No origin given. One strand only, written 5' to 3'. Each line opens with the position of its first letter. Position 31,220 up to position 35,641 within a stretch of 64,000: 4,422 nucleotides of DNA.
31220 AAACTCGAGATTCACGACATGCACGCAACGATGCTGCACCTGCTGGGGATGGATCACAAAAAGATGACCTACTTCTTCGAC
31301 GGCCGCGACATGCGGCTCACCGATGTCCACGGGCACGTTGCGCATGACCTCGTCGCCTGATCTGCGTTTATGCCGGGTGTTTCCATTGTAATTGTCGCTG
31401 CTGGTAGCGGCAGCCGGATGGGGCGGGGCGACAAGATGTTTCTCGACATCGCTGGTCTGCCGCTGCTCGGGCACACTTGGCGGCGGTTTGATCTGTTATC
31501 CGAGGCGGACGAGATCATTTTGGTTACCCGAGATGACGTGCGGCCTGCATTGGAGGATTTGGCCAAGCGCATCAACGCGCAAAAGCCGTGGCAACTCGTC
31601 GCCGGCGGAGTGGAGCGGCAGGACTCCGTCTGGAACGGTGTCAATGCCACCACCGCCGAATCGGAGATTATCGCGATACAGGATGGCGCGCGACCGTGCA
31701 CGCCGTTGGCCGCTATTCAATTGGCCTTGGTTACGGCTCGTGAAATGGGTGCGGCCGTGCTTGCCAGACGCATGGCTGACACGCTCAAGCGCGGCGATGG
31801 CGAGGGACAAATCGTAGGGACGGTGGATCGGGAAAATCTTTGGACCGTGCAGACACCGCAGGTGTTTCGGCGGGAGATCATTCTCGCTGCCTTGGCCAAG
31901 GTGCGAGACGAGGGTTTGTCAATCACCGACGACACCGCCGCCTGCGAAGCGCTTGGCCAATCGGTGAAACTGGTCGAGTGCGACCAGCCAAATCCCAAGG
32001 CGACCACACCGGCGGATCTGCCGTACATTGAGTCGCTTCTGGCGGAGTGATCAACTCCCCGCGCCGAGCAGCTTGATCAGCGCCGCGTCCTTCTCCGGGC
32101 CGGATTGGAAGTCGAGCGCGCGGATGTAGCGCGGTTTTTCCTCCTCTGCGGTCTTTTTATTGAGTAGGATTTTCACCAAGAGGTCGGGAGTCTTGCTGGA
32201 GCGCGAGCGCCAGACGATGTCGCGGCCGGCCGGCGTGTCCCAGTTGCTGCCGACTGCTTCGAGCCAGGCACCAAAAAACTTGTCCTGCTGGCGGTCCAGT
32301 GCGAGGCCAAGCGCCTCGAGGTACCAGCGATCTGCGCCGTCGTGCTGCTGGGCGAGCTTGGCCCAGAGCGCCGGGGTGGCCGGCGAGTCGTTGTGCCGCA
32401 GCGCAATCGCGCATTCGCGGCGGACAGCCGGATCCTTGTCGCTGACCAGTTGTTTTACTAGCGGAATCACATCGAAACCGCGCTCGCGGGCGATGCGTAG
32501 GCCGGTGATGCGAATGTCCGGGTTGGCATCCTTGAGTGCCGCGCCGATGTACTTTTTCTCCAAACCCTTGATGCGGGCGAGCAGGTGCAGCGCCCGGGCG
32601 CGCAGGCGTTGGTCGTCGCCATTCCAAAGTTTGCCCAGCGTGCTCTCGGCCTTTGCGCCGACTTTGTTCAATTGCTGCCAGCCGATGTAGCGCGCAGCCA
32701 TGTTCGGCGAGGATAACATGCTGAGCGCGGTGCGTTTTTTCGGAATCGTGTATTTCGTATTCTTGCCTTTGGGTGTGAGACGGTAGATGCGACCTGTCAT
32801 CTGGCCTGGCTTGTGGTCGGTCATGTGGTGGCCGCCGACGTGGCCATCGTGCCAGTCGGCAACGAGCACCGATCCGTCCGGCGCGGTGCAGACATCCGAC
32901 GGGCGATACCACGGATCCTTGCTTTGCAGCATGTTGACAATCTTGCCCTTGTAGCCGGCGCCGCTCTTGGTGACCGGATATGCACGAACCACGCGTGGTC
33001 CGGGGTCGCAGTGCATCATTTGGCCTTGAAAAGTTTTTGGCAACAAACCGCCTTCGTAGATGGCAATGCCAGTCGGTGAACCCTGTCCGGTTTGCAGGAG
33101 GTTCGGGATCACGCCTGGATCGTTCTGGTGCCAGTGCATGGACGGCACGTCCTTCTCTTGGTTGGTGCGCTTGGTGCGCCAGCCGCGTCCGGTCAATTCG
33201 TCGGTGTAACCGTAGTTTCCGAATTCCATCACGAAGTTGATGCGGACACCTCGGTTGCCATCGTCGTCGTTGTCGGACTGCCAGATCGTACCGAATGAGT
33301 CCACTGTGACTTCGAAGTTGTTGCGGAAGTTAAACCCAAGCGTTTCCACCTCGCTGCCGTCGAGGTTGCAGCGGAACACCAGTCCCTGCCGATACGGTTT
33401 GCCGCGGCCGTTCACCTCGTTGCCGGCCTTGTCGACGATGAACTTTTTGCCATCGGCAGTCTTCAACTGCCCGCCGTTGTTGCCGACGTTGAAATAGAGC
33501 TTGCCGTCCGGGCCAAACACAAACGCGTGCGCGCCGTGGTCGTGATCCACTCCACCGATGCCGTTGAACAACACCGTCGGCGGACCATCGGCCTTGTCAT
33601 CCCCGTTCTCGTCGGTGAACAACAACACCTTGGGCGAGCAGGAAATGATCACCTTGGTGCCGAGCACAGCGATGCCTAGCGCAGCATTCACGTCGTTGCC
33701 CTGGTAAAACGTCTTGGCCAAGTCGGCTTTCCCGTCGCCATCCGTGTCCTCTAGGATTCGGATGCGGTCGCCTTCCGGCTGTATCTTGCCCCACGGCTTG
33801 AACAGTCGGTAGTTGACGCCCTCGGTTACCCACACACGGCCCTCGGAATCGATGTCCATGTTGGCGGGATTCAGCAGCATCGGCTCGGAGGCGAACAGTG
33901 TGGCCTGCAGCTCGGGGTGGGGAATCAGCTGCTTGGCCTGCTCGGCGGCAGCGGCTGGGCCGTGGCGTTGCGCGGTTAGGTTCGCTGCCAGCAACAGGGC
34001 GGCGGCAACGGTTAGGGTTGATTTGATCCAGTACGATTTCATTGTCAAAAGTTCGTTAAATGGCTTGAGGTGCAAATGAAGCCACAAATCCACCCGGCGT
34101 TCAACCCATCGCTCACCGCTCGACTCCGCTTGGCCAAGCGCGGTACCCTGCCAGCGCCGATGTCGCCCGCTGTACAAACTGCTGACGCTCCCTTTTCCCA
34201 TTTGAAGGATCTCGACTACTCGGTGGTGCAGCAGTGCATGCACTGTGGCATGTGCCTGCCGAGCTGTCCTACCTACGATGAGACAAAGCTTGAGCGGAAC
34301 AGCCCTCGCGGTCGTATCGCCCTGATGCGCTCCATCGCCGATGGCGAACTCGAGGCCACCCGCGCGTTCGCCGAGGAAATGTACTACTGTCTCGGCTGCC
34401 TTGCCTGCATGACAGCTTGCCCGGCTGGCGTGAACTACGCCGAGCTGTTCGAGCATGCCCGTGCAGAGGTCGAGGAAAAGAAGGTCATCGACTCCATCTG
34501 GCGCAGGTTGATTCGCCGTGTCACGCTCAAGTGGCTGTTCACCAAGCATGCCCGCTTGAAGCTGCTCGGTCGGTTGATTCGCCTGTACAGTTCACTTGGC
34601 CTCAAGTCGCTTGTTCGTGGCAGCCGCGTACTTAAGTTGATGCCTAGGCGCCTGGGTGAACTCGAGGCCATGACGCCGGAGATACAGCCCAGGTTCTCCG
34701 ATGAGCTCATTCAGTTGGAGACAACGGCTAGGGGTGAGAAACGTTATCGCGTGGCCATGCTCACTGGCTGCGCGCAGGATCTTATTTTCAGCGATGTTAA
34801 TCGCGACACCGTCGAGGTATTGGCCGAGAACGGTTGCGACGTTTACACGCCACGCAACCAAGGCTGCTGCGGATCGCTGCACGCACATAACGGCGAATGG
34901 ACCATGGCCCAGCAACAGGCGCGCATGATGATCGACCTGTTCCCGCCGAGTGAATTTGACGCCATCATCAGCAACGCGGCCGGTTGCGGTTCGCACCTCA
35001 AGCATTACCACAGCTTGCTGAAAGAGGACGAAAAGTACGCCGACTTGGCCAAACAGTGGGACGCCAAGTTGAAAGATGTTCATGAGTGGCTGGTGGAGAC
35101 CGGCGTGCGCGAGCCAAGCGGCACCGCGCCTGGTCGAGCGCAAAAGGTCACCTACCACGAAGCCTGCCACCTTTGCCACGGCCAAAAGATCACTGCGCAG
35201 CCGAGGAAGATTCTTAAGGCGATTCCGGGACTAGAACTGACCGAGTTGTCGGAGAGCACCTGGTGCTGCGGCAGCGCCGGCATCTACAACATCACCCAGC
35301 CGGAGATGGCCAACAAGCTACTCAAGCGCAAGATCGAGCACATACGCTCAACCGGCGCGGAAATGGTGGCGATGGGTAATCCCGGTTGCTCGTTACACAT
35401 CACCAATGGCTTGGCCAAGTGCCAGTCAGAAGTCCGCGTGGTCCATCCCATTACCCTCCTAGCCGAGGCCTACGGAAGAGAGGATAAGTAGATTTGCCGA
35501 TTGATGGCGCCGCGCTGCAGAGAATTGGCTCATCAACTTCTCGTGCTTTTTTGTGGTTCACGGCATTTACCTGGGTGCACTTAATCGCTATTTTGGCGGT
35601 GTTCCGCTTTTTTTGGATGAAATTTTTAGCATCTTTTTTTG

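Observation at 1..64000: Highly iterated perfect palindrome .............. across genes and spacers (HIP1-, USS- or REP-like genomic word)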

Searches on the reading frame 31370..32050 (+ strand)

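Call 20: search_protein_families(library=pfam, proteins=[window:31370-32050:+], max_evalue=0.001)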
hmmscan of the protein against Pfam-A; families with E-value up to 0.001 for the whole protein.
window:31370-32050:+ (226 aa): 2 families
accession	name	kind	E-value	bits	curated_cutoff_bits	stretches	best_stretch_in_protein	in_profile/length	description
PF01128.25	IspD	-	4.6e-56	190.5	27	1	4-224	1-219/221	2-C-methyl-D-erythritol 4-phosphate cytidylyltransferase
PF12804.13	NTP_transf_3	-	7e-12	46.3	27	1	7-65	2-59/160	MobA-like NTP transferase domain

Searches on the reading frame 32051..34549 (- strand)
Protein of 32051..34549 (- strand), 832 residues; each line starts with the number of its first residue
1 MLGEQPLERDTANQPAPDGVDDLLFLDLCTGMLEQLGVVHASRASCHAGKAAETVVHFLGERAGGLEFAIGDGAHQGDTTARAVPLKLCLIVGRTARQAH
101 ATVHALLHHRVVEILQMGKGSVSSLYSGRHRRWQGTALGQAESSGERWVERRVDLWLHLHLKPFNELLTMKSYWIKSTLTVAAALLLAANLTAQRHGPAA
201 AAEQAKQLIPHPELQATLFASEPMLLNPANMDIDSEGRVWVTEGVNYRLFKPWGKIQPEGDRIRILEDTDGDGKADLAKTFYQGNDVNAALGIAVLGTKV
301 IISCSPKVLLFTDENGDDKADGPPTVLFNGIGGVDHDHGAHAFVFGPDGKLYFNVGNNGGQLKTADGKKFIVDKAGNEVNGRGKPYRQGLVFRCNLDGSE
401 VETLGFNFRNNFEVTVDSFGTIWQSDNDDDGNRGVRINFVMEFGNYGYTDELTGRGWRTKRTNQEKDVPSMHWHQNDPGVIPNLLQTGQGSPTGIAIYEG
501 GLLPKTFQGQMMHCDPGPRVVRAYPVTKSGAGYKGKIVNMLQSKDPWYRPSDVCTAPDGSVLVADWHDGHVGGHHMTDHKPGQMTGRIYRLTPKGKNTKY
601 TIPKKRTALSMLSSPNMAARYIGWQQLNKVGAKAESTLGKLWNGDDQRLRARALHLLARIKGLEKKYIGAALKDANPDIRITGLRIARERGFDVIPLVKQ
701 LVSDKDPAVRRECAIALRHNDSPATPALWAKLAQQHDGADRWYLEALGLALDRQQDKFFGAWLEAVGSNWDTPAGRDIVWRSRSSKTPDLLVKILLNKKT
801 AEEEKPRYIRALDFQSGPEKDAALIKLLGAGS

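Call 8: search_protein_families(library=pfam, proteins=[window:32051-34549:-])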
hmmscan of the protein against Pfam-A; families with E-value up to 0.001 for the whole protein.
window:32051-34549:- (832 aa): 4 families
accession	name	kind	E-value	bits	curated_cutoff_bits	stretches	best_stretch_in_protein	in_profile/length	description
PF23500.1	DUF7133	-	4.1e-57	194.7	27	1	203-594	4-384/385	Domain of unknown function (DUF7133)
PF13646.12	HEAT_2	-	3.7e-11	43.6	27.7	1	670-747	6-87/88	HEAT repeats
PF01436.27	NHL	-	1.4e-05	25.3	20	0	548-571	2-25/28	NHL repeat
PF07995.17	GSDH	-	0.00014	21.7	25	1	335-512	111-274/332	Glucose / Sorbosone dehydrogenase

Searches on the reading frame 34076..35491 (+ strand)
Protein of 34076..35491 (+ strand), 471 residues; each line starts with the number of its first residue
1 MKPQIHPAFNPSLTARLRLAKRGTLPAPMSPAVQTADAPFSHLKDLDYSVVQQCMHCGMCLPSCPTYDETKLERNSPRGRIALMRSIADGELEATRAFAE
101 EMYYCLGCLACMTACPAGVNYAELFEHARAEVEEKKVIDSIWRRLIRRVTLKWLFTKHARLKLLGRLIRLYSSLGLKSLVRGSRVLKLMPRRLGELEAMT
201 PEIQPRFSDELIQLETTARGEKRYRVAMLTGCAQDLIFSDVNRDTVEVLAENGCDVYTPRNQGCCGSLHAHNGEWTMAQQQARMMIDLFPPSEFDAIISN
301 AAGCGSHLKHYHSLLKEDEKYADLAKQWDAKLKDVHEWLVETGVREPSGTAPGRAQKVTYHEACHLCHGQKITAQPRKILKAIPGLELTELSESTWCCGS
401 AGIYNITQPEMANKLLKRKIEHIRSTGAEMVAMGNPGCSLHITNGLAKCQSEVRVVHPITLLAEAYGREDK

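Call 20: search_protein_families(library=pfam, proteins=[window:34076-35491:+], max_evalue=0.001)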
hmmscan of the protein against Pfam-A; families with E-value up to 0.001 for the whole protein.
window:34076-35491:+ (471 aa): 10 families
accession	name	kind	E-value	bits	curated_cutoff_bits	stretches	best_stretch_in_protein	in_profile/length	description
PF02754.22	CCG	-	2.6e-33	114.4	20.6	2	358-442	1-84/85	Cysteine-rich domain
PF13183.11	Fer4_8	-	2.8e-13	50.6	27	1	51-119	2-68/68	4Fe-4S dicluster domain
PF13534.11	Fer4_17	-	1.3e-10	42.1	22.2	1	53-120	1-61/61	4Fe-4S dicluster domain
PF13237.11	Fer4_10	-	9.8e-09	35.5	25.5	1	104-132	8-37/53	4Fe-4S dicluster domain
PF12838.12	Fer4_7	-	3.2e-08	34.3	27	1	53-119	1-52/52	4Fe-4S dicluster domain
PF13187.11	Fer4_9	-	1.6e-07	31.7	27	0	104-132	1-29/52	4Fe-4S dicluster domain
PF13484.11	Fer4_16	-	9e-06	26.8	30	1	53-117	1-65/66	4Fe-4S double cluster binding domain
PF12797.12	Fer4_2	-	2e-05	24.7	24.5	0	52-66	8-22/22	4Fe-4S binding domain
PF25160.1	LdpA_Fe-S-bd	-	0.00012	22.2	27.6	0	50-66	24-40/49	LdpA Fe-S cluster-binding domain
PF12837.12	Fer4_6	-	0.00043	20.5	25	0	104-119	8-23/24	4Fe-4S binding domain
